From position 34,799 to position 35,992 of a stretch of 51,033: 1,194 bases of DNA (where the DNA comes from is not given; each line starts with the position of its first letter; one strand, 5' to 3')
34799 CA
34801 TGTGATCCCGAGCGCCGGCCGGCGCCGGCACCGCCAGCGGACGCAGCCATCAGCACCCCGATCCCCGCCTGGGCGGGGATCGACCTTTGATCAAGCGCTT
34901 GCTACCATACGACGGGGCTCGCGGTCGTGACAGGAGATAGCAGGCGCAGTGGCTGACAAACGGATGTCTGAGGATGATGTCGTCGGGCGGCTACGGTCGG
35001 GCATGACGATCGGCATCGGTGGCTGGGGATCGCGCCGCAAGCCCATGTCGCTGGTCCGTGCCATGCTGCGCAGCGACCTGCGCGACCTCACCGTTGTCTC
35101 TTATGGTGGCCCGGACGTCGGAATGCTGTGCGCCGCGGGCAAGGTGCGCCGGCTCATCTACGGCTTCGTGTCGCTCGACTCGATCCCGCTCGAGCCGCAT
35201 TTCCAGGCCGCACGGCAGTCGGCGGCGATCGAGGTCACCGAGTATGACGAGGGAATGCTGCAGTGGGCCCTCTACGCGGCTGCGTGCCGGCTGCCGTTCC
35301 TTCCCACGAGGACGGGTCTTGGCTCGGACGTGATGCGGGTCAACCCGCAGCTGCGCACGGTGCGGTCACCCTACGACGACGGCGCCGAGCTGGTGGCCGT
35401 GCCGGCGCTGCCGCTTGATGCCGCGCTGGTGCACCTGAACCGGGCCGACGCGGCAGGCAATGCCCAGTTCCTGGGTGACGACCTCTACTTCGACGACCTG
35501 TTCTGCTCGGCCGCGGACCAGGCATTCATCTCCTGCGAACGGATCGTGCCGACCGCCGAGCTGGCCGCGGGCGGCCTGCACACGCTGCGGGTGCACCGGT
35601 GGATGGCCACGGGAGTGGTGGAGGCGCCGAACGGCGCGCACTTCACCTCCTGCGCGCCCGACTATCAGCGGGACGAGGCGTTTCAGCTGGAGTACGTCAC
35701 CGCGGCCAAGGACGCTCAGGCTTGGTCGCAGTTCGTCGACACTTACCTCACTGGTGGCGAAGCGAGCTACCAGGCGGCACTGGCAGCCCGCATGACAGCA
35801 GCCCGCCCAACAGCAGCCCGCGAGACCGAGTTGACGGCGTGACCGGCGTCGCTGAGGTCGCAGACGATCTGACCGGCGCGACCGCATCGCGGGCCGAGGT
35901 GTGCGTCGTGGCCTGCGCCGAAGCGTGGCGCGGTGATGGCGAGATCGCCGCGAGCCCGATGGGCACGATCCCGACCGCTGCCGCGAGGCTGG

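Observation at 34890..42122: ipdAB-like ring-opening module embedded in a non-canonical nine-gene operon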

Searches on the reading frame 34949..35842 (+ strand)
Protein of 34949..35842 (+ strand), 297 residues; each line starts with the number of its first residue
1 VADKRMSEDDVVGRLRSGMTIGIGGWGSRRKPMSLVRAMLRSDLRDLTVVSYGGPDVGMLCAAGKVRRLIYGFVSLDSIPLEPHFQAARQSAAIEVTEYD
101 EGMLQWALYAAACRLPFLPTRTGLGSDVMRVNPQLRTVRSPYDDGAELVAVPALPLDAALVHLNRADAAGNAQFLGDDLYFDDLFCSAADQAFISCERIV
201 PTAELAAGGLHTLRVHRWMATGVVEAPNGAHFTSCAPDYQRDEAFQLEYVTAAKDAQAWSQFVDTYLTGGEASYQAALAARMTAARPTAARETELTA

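Call 8: search_protein_families(library=pfam, proteins=[window:34949-35842:+])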
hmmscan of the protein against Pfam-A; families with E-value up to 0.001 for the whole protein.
window:34949-35842:+ (297 aa): 1 family
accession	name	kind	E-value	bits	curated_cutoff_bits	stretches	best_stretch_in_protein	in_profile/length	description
PF01144.29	CoA_trans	-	2.2e-32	112.7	23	1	10-206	6-200/217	Coenzyme A transferase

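Call 9: search_protein_families(library=ncbifam, proteins=[window:34949-35842:+])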
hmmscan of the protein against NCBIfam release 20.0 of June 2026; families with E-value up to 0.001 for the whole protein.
window:34949-35842:+ (297 aa): 2 families
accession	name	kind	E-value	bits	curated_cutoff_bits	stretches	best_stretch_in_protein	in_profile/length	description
TIGR02429.1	pcaI_scoA_fam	subfamily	8.3e-17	61.3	128.5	1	7-212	8-208/222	3-oxoacid CoA-transferase subunit A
NF007394.0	PRK09920.1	equivalog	2e-13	50.5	315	1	1-207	1-200/219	acetate CoA-transferase subunit alpha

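Call 10: search_solved_structures(query=window:34949-35842:+, show_alignments=2)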
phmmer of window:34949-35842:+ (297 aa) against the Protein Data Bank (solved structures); distinct sequences matched with E-value up to 0.001: 20.
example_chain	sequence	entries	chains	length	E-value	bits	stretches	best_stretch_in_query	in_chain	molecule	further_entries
6co6_A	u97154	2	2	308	2.7e-104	351.8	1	3-278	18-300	Probable CoA-transferase alpha subunit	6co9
6coj_A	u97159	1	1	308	2e-103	349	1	3-278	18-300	Probable CoA-transferase alpha subunit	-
6con_A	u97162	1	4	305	3e-98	331.9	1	1-278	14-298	CoA-transferase subunit alpha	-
1poi_A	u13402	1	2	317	2.5e-19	73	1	9-262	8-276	GLUTACONATE COENZYME A-TRANSFERASE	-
5mzw_A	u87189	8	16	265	3.3e-17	66.1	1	8-269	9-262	Glutaconate CoA-transferase family, subunit A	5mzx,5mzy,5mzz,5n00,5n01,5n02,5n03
1k6d_A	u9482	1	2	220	1.4e-12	50.9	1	3-207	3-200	ACETATE COA-TRANSFERASE ALPHA SUBUNIT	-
5dbn_A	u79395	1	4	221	1.4e-12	50.9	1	3-207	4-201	Acetate CoA-transferase subunit alpha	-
8k9h_B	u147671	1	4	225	1.8e-12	50.6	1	3-212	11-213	Acetoacetate:butyrate/acetate coenzyme A transferase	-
2nrb_A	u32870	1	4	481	2.1e-10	43.7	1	12-217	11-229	Succinyl-CoA:3-ketoacid-coenzyme A transferase 1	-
2nrc_A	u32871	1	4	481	2.1e-10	43.7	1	12-217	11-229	Succinyl-CoA:3-ketoacid-coenzyme A transferase 1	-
1ooz_A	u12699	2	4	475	4e-10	42.8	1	12-217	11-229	Succinyl-CoA:3-ketoacid-coenzyme A transferase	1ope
1m3e_A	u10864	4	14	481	4.1e-10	42.8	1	12-217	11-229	SUCCINYL-COA:3-KETOACID-COENZYME A TRANSFERASE | Succinyl-CoA:3-ketoacid-coenzyme A transferase, mitochondrial precursor | Succinyl-CoA:3-ketoacid-coenzyme A tr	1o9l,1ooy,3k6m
3oxo_A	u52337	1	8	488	4.2e-10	42.7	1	12-217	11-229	Succinyl-CoA:3-ketoacid-coenzyme A transferase 1, mitochondrial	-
3rrl_A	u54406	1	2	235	2.7e-09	40.1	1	9-212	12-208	Succinyl-CoA:3-ketoacid-coenzyme A transferase subunit A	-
3dlx_A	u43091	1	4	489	4.9e-09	39.2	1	12-217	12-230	Succinyl-CoA:3-ketoacid-coenzyme A transferase 1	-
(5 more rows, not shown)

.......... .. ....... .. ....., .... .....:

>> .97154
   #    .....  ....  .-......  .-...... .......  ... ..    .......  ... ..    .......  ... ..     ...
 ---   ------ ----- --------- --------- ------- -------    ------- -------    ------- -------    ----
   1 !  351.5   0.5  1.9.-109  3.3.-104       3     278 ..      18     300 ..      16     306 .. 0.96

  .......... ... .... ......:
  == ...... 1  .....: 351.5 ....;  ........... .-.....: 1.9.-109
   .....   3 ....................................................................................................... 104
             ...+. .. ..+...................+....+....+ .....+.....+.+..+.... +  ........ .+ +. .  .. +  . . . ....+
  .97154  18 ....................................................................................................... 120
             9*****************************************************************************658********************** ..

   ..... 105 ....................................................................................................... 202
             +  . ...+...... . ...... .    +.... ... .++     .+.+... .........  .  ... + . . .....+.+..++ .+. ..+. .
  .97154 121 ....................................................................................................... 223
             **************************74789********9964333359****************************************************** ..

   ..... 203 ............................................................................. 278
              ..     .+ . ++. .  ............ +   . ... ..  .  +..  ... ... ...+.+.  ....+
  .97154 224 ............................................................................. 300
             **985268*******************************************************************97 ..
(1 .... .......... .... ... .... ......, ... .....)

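Call 20: find_encoding_contigs(protein=window:34949-35842:+, flank=10000, max_places=10)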
Protein window:34949-35842:+ (297 aa): 6 contigs read that carry it; 6 places shown.
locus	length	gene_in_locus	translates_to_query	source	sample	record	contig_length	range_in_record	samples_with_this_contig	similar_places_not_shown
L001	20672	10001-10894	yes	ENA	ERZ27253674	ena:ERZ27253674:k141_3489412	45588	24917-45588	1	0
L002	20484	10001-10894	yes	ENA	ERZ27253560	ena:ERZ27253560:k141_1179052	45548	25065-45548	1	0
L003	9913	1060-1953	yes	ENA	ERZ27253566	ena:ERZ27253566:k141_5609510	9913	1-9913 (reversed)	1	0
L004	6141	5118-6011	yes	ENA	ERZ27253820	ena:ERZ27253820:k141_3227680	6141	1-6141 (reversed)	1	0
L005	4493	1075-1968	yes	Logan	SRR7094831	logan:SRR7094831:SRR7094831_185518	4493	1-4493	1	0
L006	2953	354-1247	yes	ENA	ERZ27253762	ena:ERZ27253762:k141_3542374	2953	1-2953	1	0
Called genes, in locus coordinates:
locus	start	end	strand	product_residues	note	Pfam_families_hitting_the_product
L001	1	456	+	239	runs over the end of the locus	PF00440:TetR_N, PF19352:TetR_C_38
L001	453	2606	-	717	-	PF02538:Hydantoinase_B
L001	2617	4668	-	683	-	PF05378:Hydant_A_N, PF01968:Hydantoinase_A, PF19278:Hydant_A_C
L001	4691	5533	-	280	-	PF00106:adh_short, PF13561:adh_short_C2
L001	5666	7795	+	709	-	PF13380:CoA_binding_2, PF13607:Succ_CoA_lig, PF13549:ATP-grasp_5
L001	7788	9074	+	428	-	PF02515:CoA_transf_3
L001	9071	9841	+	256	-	-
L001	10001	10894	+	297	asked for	PF01144:CoA_trans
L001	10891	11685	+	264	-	-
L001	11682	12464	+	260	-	PF00106:adh_short, PF08659:KR, PF13561:adh_short_C2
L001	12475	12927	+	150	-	PF13452:FAS1_DH_region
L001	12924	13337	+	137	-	PF01575:MaoC_dehydratas, PF13452:FAS1_DH_region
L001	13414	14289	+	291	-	PF00106:adh_short, PF08659:KR, PF13561:adh_short_C2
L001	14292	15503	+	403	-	PF02771:Acyl-CoA_dh_N, PF02770:Acyl-CoA_dh_M, PF00441:Acyl-CoA_dh_1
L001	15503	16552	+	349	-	PF02771:Acyl-CoA_dh_N, PF00441:Acyl-CoA_dh_1, PF08028:Acyl-CoA_dh_2 (weak)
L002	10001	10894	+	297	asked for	PF01144:CoA_trans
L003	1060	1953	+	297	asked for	PF01144:CoA_trans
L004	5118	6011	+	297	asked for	PF01144:CoA_trans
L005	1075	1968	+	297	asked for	PF01144:CoA_trans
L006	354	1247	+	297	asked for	PF01144:CoA_trans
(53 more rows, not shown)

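Call 27: find_related_loci(query=window:34949-35842:+, collection=genome_contigs, flank=10000)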
Query window:34949-35842:+ (297 aa) in genome_contigs; peptide patterns used: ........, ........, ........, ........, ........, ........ (x = any residue, [..] = any of these).
600 stretches matched a pattern (row limit reached: there are more); 558 encode a relative of the query (tblastn E <= 1e-3); the best 80 are kept; 80 distinct loci.
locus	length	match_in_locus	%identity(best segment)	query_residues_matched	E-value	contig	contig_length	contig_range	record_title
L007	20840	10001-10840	86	1-280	1e-164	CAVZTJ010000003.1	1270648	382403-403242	MAG: uncultured Actinomycetota bacterium isolate MFD09603.bin.1.44 genome assembly, contig: contig_15010, whole genome s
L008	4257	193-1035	84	1-281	1e-166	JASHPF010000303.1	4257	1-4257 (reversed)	MAG: Streptosporangiaceae bacterium isolate JOPF042 JOPF_AWAY_contig_812719, whole genome shotgun sequence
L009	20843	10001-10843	85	1-281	2e-161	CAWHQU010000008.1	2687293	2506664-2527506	MAG: uncultured Actinomycetota bacterium isolate MFD06092.bin.1.210 genome assembly, contig: contig_16693, whole genome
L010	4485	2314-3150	84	1-280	2e-162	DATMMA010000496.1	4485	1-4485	MAG TPA_asm: Streptosporangiaceae bacterium isolate SMAG_U12811 k141_1182494, whole genome shotgun sequence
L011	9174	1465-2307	81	1-280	3e-153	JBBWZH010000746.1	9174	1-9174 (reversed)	MAG: Mycobacteriales bacterium isolate Holy_96 scaffold_7445633, whole genome shotgun sequence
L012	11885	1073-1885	83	1-271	3e-153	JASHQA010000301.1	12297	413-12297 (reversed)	MAG: Streptosporangiaceae bacterium isolate JOPF063 JOPF_NEAR_contig_901602, whole genome shotgun sequence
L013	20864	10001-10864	78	1-286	4e-153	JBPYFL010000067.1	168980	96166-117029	MAG: Streptosporangiaceae bacterium isolate Bin.021.fastaField_pasture_P3 k127_5520620, whole genome shotgun sequence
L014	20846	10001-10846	80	1-281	5e-152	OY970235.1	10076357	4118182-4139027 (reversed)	MAG: uncultured Actinomycetota bacterium isolate MFD03066.bin.c.1 genome assembly, chromosome: 1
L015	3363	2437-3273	82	1-279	1e-156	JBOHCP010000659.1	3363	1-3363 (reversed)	MAG: Streptosporangiaceae bacterium isolate SE1496_concoct.bin.4 NODE_2202_length_3363_cov_1.394314, whole genome shotgu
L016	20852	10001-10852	76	1-283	7e-149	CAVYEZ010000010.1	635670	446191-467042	MAG: uncultured Actinomycetota bacterium isolate MFD09603.bin.2.164 genome assembly, contig: contig_40417, whole genome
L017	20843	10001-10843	77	1-281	2e-146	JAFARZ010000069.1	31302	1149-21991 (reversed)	MAG: Streptosporangiaceae bacterium isolate CP_BM_ER_R8_5 BM_ER_R8_k147_1830903, whole genome shotgun sequence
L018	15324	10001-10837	76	1-281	3e-143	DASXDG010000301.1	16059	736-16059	MAG TPA_asm: Streptosporangiaceae bacterium isolate SMAG_U5080 k141_3133276, whole genome shotgun sequence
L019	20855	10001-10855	72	1-281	1e-138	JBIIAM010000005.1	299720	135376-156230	MAG: Acidimicrobiales bacterium isolate ME2000-05-11D8pf_3300042483_group1_bin89 Rohwer_bin114_scaffold_8_c1, whole geno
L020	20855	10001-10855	72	1-281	9e-139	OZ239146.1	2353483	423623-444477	Acidimicrobiia bacterium isolate KE-4 genome assembly, chromosome: KE-4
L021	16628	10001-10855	72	1-281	2e-138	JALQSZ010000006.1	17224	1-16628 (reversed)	MAG: Acidimicrobiales bacterium isolate BSH.4 NODE_6_length_17224_cov_2.383916, whole genome shotgun sequence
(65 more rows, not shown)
